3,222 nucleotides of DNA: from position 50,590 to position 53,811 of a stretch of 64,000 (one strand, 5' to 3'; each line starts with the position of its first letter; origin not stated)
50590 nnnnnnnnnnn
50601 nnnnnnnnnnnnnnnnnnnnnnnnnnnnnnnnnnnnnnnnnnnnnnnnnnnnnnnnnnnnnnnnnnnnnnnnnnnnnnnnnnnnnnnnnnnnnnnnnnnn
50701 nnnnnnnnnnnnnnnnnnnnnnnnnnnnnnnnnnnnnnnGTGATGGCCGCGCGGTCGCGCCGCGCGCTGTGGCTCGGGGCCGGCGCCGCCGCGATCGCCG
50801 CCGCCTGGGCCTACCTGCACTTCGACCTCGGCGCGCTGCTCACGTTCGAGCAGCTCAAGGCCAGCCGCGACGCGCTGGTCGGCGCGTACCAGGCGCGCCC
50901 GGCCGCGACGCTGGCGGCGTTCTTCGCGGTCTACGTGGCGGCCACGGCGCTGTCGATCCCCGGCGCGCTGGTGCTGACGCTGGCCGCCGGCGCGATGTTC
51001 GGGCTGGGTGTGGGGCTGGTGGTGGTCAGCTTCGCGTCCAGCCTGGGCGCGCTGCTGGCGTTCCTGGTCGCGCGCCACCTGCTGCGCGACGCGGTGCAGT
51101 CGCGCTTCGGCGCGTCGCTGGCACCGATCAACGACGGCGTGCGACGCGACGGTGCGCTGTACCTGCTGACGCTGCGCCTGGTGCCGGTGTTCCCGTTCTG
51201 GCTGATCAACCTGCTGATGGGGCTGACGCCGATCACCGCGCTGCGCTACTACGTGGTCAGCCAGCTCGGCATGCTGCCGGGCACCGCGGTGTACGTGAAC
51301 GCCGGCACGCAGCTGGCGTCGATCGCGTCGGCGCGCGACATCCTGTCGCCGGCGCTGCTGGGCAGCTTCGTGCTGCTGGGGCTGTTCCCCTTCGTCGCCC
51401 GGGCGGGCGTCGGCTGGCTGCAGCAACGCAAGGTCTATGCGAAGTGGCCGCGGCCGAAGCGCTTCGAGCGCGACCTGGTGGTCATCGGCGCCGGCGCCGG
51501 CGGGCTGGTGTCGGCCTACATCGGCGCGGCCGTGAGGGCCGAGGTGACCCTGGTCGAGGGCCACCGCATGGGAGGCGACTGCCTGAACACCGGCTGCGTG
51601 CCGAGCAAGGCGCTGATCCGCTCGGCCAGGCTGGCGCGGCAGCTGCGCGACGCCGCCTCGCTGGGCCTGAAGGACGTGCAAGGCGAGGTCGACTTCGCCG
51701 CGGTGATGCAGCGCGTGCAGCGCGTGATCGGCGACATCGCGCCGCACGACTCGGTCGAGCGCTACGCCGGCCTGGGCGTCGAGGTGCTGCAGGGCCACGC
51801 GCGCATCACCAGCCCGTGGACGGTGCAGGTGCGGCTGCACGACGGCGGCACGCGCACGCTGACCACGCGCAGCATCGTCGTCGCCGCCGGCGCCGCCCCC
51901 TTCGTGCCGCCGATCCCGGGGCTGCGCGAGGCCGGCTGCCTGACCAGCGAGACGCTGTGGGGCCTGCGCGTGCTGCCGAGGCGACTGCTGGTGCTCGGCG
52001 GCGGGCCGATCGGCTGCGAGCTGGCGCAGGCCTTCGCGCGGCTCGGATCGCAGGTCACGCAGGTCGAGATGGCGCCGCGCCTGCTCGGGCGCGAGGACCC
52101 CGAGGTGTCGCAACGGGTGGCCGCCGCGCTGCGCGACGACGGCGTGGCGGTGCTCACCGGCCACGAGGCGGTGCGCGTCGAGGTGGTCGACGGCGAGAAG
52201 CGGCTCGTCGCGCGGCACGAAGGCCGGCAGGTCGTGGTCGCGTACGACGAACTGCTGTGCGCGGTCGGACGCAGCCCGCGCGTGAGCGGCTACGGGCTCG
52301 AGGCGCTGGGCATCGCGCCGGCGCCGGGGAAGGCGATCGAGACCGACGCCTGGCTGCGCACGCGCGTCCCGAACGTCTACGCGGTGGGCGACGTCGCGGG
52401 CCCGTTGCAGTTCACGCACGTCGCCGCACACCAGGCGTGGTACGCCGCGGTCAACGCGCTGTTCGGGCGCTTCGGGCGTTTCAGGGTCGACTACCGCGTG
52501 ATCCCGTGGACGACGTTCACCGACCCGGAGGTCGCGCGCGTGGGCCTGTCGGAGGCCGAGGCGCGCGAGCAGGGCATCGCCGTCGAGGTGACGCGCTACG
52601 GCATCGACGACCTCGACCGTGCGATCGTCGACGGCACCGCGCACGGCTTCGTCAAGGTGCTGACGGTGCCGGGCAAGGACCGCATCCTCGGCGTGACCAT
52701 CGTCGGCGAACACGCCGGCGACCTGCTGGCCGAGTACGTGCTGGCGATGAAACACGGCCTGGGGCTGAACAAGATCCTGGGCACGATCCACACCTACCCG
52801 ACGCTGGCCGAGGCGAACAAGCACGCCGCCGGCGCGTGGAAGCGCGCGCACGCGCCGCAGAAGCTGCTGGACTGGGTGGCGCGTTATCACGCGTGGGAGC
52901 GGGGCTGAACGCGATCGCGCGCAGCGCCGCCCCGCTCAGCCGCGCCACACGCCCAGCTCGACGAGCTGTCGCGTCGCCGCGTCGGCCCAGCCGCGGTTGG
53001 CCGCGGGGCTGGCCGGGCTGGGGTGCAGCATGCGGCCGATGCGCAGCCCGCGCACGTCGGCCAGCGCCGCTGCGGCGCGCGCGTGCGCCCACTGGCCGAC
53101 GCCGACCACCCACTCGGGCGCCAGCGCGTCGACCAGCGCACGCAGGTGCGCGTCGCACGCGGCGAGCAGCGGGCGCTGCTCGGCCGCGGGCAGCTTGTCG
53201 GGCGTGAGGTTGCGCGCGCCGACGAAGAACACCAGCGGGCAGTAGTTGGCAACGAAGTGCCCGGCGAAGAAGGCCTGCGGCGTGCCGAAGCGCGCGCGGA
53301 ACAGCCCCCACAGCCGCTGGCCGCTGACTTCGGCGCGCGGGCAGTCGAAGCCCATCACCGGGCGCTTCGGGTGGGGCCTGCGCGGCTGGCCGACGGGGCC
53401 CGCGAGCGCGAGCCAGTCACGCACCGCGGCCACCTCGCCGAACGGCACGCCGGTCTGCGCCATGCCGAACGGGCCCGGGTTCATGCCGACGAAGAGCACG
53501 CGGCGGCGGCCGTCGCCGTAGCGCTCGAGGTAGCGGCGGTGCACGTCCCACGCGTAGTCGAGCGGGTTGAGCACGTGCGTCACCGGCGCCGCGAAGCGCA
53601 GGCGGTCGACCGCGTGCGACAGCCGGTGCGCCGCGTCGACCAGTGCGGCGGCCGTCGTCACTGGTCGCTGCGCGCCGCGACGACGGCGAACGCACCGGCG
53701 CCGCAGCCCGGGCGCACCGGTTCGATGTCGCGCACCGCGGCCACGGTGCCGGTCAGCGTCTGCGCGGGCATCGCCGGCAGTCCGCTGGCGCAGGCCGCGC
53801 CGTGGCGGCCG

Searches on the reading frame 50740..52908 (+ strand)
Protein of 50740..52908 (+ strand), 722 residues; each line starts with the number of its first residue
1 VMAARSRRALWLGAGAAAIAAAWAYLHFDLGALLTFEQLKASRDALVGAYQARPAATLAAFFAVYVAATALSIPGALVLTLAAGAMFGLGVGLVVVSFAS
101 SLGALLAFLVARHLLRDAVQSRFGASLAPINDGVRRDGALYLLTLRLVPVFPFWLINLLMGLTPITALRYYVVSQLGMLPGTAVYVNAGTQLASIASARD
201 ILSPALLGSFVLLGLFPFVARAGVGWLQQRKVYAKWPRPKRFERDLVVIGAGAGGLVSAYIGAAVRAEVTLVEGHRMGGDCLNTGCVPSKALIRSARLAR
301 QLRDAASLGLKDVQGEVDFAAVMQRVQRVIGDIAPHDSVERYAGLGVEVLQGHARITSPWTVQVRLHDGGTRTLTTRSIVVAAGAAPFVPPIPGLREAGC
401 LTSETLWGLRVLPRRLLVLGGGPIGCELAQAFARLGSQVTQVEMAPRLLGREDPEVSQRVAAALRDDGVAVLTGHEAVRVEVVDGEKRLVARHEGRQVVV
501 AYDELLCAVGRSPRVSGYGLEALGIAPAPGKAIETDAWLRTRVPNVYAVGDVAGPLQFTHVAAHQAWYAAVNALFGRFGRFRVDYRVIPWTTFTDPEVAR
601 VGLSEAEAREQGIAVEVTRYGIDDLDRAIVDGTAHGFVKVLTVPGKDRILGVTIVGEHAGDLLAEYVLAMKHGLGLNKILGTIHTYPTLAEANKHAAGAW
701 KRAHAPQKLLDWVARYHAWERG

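Call 10: search_protein_families(library=pfam, proteins=[window:50740-52908:+])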
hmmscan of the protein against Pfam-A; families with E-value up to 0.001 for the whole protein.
window:50740-52908:+ (722 aa): 7 families
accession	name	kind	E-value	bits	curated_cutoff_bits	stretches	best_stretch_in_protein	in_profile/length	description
PF07992.20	Pyr_redox_2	-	2.7e-58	198.1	26.1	1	245-566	2-291/291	Pyridine nucleotide-disulphide oxidoreductase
PF02852.28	Pyr_redox_dim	-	2e-30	105.6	25.3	1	588-696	1-109/110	Pyridine nucleotide-disulphide oxidoreductase, dimerisation domain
PF00070.33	Pyr_redox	-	4.3e-21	75.7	22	1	415-486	1-72/82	Pyridine nucleotide-disulphide oxidoreductase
PF09335.16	VTT_dom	-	4.6e-19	69.5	33.9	1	77-190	4-122/123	VTT domain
PF13738.12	Pyr_redox_3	-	1.7e-07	31.2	30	1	372-550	121-305/305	Pyridine nucleotide-disulphide oxidoreductase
PF01134.28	GIDA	-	3e-05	23.7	22.1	1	245-307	1-61/391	Glucose inhibited division protein A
PF01266.30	DAO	-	0.00037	20.6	27.9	0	245-279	1-38/353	FAD dependent oxidoreductase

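Call 11: search_protein_families(library=ncbifam, proteins=[window:50740-52908:+])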
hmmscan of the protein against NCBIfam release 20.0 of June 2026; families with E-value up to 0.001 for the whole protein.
window:50740-52908:+ (722 aa): 45 families (the best 25 are shown)
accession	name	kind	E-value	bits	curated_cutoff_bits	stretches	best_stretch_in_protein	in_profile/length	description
NF004991.0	PRK06370.1-3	subfamily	7.2e-152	506.5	620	1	235-713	26-503/509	FAD-containing oxidoreductase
TIGR01350.1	lipoamide_DH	equivalog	2.1e-112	376.2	408.8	1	244-701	2-455/461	dihydrolipoyl dehydrogenase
TIGR02053.1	MerA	equivalog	3.3e-111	372.6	454.45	1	245-702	2-455/465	mercury(II) reductase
NF004947.0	PRK06292.2-5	equivalog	6.1e-89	299.1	592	1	244-703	4-461/474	dihydrolipoyl dehydrogenase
NF010311.1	PRK13748.1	subfamily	1.9e-88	297.7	600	1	244-701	98-549/560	mercury(II) reductase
NF004943.0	PRK06292.2-1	equivalog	5.8e-88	295.6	432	1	244-697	4-452/456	dihydrolipoyl dehydrogenase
NF004946.0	PRK06292.2-4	subfamily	2.8e-85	286.9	634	1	244-696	4-466/487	dihydrolipoyl dehydrogenase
NF004992.0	PRK06370.1-4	equivalog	1.7e-84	283.9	629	1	245-691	6-446/459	FAD-containing oxidoreductase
NF004776.0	PRK06116.1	equivalog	1e-77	262.1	480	1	243-691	4-444/450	glutathione-disulfide reductase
NF003585.0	PRK05249.1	equivalog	1.3e-77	261.4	465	1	241-697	4-454/464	Si-specific NAD(P)(+) transhydrogenase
NF005883.0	PRK07845.1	equivalog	6.5e-77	259.5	479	1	245-699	4-458/466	NAD(P)H-quinone dehydrogenase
TIGR01424.1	gluta_reduc_2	equivalog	1.2e-75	254.8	606.05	1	242-691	1-440/446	glutathione-disulfide reductase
NF005884.0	PRK07846.1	equivalog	2.9e-74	250.3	501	1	245-679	5-429/454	mycothione reductase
NF040477.1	chlor_oxi_RclA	equivalog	3.3e-69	233.7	740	1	247-692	7-432/441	reactive chlorine resistance oxidoreductase RclA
NF005572.0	PRK07251.1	equivalog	7.8e-68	229.2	537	1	244-692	4-431/438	FAD-containing oxidoreductase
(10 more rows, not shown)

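Call 47: search_solved_structures(query=window:50740-52908:+, max_evalue=1e-20)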
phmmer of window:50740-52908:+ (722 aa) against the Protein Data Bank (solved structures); distinct sequences matched with E-value up to 1e-20: 125 (the best 60 are shown).
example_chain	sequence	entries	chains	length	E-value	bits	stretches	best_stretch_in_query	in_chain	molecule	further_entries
5x1y_B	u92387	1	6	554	4.1e-77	263.2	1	244-698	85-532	Mercuric reductase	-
4k8d_A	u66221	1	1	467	5.7e-75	256.2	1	246-700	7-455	Mercuric reductase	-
1zk7_A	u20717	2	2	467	5.8e-75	256.1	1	246-700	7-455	Mercuric reductase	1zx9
4k7z_A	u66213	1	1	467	3.6e-72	246.9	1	246-700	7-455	Mercuric reductase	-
2eq6_A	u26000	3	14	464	1.7e-69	238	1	244-702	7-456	Pyruvate dehydrogenase complex, dihydrolipoamide dehydrogenase E3 component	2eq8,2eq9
3ii4_A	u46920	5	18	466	6.7e-66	226.2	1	244-694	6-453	Dihydrolipoyl dehydrogenase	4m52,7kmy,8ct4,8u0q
2a8x_A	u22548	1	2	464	8.8e-66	225.8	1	245-694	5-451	Dihydrolipoyl dehydrogenase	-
2eq7_A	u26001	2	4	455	3.3e-65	223.9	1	245-702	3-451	2-oxoglutarate dehydrogenase E3 component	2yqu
1ebd_A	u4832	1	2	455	5.2e-64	219.9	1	243-697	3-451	DIHYDROLIPOAMIDE DEHYDROGENASE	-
6uzi_A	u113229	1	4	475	3.2e-63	217.3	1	244-697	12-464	Dihydrolipoyl dehydrogenase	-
6i4s_A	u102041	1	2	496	6.1e-63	216.4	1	242-696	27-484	Dihydrolipoyl dehydrogenase, mitochondrial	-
2qae_A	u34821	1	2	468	7.5e-63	216.1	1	245-698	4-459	Dihydrolipoyl dehydrogenase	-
7psc_A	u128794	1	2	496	9.6e-63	215.7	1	242-696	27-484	Dihydrolipoyl dehydrogenase, mitochondrial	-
3rnm_A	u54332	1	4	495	2.9e-62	214.2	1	241-696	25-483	Dihydrolipoyl dehydrogenase, mitochondrial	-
1dxl_A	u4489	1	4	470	3e-62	214.1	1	243-699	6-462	DIHYDROLIPOAMIDE DEHYDROGENASE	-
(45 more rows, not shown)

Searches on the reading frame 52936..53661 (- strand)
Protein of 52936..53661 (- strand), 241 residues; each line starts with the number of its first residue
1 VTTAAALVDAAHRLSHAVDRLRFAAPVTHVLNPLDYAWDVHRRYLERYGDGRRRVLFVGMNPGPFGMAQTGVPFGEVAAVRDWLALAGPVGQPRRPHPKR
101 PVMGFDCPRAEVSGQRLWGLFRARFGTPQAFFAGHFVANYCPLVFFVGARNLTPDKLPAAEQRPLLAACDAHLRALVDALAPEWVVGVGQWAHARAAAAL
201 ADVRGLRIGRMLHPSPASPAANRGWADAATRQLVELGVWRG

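Call 30: search_protein_families(library=pfam, proteins=[window:52936-53661:-], max_evalue=0.001)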
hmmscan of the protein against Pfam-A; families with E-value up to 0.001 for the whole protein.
window:52936-53661:- (241 aa): 1 family
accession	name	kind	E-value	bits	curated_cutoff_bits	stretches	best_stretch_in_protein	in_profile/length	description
PF03167.25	UDG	-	1e-09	39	24.3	1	48-219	3-123/141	Uracil DNA glycosylase superfamily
